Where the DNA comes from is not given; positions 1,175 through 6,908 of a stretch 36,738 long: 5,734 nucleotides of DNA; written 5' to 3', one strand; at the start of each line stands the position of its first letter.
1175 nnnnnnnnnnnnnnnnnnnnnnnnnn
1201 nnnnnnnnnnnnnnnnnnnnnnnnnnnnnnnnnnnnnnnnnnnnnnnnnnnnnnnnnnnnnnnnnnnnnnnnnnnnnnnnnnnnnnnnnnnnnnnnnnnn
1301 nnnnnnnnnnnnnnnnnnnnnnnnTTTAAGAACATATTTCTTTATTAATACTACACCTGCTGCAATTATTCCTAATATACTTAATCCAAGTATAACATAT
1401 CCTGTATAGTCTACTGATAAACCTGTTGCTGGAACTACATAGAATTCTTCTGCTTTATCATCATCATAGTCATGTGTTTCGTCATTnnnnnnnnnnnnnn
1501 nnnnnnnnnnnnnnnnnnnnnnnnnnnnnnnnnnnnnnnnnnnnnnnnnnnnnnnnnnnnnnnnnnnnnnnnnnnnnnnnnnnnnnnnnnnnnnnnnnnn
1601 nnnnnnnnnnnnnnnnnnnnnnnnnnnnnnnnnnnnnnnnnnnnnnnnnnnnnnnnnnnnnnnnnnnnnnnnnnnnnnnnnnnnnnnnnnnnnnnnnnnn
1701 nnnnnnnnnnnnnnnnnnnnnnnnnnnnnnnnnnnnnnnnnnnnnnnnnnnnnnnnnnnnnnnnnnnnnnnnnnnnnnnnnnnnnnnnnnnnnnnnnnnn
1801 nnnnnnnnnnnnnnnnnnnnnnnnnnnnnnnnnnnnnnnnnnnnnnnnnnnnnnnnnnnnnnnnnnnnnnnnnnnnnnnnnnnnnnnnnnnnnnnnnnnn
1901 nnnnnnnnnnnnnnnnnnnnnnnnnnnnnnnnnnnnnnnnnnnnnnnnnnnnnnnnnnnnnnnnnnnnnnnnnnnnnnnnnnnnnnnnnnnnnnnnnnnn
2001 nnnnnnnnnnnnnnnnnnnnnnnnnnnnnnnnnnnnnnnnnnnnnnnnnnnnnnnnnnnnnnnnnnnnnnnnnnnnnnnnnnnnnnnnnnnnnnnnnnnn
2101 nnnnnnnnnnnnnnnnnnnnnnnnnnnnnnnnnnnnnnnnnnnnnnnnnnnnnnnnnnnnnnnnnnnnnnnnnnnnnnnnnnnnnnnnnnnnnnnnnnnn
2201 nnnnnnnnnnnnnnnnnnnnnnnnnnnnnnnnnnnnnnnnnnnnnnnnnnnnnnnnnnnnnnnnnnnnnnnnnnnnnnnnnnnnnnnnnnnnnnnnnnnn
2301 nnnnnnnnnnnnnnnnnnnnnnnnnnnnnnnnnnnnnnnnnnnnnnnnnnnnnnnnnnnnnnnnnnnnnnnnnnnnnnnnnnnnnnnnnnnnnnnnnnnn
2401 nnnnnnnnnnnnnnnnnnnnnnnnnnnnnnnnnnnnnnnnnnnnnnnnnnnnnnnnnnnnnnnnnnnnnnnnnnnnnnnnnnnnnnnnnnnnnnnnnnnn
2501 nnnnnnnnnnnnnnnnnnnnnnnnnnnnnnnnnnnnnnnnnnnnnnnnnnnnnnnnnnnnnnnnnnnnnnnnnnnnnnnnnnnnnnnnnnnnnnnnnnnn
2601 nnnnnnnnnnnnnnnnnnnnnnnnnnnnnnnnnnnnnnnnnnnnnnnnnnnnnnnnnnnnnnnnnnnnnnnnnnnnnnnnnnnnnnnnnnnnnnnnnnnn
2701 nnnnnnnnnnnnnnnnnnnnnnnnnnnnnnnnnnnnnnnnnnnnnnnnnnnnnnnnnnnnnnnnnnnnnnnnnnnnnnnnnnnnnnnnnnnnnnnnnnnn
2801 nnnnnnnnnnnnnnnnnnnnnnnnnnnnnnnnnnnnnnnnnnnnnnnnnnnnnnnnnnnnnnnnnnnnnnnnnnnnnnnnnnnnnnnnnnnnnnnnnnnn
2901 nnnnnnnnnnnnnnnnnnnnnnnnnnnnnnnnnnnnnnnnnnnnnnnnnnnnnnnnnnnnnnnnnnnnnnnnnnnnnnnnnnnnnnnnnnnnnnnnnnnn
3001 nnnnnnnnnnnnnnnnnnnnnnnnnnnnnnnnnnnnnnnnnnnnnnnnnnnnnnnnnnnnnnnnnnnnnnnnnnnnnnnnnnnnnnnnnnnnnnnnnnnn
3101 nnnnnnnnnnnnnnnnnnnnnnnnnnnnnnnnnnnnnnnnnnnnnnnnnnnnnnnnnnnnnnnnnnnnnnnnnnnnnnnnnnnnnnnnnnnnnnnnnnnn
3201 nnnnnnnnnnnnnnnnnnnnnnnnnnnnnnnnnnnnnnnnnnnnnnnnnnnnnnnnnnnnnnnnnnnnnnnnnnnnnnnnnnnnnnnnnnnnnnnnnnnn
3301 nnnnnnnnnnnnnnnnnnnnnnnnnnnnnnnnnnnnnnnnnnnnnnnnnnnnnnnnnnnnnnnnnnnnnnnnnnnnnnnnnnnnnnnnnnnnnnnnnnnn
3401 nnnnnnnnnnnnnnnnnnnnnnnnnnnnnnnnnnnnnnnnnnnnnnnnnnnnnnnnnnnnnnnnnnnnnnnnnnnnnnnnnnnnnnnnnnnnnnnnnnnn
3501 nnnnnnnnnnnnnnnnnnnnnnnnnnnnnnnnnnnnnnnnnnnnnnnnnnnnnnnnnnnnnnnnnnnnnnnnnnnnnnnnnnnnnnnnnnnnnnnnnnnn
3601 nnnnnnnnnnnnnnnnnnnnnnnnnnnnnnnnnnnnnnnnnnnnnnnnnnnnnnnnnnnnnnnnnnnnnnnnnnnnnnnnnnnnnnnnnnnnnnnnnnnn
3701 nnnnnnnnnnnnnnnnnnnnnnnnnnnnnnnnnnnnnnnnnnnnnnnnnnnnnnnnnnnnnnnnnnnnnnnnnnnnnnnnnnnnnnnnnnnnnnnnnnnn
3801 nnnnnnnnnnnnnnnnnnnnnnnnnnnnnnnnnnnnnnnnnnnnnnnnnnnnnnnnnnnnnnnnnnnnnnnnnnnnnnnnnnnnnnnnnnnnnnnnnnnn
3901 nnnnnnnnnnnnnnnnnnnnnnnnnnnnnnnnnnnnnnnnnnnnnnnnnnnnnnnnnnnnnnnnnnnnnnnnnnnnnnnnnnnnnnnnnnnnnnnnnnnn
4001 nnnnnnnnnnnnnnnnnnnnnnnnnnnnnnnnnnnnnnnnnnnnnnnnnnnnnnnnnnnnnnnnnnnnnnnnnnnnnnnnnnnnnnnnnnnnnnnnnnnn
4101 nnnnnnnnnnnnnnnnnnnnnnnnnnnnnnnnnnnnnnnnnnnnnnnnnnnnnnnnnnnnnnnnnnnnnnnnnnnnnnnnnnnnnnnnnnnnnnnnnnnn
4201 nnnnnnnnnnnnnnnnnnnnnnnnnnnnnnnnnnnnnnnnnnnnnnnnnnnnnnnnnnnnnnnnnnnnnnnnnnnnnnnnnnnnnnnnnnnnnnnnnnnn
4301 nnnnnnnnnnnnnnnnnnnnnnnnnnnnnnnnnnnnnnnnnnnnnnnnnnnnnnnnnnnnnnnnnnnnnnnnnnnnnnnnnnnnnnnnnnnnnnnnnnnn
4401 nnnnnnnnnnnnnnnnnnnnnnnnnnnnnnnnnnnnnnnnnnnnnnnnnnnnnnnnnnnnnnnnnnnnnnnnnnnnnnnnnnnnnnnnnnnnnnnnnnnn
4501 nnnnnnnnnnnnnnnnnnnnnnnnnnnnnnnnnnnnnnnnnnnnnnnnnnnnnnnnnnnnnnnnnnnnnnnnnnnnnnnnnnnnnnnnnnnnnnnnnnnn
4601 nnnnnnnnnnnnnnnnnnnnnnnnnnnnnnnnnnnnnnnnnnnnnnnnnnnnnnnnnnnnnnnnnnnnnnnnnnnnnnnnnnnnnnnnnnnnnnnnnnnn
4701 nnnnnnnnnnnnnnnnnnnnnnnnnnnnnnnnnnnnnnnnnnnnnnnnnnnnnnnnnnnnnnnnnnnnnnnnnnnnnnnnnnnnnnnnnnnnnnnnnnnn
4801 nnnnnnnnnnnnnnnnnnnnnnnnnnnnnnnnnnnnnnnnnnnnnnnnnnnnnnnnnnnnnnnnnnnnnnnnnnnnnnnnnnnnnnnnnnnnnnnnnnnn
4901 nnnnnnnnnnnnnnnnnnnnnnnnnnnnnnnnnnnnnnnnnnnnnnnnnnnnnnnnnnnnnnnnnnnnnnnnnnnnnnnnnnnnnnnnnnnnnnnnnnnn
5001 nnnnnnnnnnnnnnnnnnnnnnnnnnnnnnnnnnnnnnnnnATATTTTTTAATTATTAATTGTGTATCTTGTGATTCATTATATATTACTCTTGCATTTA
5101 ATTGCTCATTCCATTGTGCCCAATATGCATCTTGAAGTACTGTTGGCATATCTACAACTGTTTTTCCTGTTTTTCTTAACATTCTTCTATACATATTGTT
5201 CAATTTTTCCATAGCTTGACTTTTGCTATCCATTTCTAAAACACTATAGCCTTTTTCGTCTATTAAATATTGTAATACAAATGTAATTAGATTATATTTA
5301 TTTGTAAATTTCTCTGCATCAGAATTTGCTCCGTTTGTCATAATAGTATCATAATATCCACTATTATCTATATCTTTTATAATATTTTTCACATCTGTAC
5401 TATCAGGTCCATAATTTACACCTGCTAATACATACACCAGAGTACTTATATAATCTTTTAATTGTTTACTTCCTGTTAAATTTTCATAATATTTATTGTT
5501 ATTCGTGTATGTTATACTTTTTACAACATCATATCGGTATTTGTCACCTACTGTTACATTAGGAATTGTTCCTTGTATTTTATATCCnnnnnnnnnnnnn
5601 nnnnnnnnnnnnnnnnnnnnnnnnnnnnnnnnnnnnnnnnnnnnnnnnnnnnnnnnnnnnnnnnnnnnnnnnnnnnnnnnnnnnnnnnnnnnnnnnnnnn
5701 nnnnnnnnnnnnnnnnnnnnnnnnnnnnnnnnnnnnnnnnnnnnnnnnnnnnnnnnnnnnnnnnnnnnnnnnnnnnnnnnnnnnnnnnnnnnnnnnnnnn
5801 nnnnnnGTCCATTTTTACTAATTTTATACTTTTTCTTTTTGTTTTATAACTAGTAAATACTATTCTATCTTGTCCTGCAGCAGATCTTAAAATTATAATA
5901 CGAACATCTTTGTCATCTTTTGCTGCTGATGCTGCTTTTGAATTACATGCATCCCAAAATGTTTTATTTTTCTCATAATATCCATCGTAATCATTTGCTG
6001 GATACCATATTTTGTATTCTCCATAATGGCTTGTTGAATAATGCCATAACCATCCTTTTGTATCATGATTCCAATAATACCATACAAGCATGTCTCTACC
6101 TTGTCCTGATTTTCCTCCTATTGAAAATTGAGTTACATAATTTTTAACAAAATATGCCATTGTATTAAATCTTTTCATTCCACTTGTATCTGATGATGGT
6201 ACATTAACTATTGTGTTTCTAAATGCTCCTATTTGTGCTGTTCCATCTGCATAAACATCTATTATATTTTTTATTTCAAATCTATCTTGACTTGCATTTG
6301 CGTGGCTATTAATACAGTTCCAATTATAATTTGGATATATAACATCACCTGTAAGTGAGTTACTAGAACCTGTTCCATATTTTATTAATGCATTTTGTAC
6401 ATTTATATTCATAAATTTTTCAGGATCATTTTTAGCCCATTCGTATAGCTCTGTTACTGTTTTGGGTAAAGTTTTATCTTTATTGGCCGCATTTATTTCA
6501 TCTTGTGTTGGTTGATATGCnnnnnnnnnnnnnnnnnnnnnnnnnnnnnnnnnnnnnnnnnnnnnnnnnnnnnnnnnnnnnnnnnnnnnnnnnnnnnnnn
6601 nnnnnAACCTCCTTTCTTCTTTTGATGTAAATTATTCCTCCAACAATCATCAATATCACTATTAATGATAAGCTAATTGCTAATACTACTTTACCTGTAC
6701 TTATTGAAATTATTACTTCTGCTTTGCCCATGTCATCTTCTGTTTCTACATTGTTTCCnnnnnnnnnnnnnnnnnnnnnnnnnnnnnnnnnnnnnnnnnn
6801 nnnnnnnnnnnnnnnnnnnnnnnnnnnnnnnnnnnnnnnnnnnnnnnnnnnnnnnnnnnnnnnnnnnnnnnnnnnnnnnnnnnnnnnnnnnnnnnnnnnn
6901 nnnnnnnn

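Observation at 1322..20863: Tandem duplication of a two-gene module encoding four giant sortase-substrate surface proteins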

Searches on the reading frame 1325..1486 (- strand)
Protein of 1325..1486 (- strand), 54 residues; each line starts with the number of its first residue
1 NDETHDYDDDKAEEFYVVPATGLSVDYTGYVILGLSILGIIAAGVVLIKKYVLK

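Call 53: search_protein_families(library=ncbifam, proteins=[window:1325-1486:-], max_evalue=10)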
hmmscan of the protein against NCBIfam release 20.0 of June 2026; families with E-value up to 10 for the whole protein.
seq(54 aa): 2 families
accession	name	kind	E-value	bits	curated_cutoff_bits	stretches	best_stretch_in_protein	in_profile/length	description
TIGR01167.1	LPXTG_anchor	domain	0.0078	16.8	15.9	1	19-50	3-31/34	LPXTG cell wall anchor domain-containing protein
NF010467.0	PRK13892.1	equivalog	0.023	14.6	179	1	21-48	51-78/145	conjugal transfer system pilin TrbC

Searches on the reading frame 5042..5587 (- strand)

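Call 63: search_protein_families(library=pfam, proteins=[window:5042-5587:-], max_evalue=1)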
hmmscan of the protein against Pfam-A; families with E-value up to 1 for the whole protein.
seq(182 aa): 2 families
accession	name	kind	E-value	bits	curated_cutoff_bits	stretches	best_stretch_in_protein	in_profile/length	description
PF09789.14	CC149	-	0.026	14.3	30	1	90-152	136-198/316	Coiled-coil domain-containing protein 149-A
PF01145.31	Band_7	-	0.032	14.7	23.6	1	19-105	38-113/176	SPFH domain / Band 7 family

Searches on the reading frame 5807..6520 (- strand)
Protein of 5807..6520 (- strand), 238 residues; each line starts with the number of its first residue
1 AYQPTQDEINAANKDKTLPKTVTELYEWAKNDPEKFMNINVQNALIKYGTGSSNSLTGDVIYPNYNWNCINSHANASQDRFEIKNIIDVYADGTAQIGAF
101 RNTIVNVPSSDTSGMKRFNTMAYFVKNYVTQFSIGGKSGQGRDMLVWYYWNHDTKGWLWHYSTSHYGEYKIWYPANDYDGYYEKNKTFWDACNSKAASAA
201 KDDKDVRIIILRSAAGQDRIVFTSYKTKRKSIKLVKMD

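Call 63: search_protein_families(library=pfam, proteins=[window:5828-6520:-], max_evalue=1)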
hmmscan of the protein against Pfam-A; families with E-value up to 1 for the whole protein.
seq(231 aa): 0 families

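Call 85: find_homologous_proteins(query=window:5807-6520:-, max_evalue=0.001)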
Query seq(238 aa): 349 candidates shared short words with the query, none scored E <= 0.001.
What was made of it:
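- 5831..6520 (-): T2 N-terminal head (aa 28-257), a possible short thioester domain (Cys96 in WNCIN, Gln in GQDRIV). No Pfam hit and no database relatives were found (calls 63, 85).
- Tried and rejected: A database search with the T2 head found no relatives at all (call 85), so no alignment or model could be made for it.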

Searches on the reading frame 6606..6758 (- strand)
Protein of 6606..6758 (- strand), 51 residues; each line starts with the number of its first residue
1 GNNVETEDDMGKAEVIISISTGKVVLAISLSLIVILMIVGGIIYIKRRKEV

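Call 53: search_protein_families(library=ncbifam, proteins=[window:6606-6758:-], max_evalue=10)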
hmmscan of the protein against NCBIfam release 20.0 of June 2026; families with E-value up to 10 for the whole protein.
seq(51 aa): 4 families
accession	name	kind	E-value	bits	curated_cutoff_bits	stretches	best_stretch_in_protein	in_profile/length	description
TIGR01167.1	LPXTG_anchor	domain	0.021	15.5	15.9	1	28-49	11-32/34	LPXTG cell wall anchor domain-containing protein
NF045529.2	Heimdall-CTERM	domain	0.048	14.1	24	1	32-49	8-25/26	Heimdall-CTERM domain-containing surface protein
NF058670.1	sorting_LPXTATN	domain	0.15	12.4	32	1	34-49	16-31/32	LPxTATN C-terminal sorting signal domain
NF033846.1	Rumino_NPXTG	domain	0.15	12.4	23.5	1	27-49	7-30/30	NPXTG-anchored protein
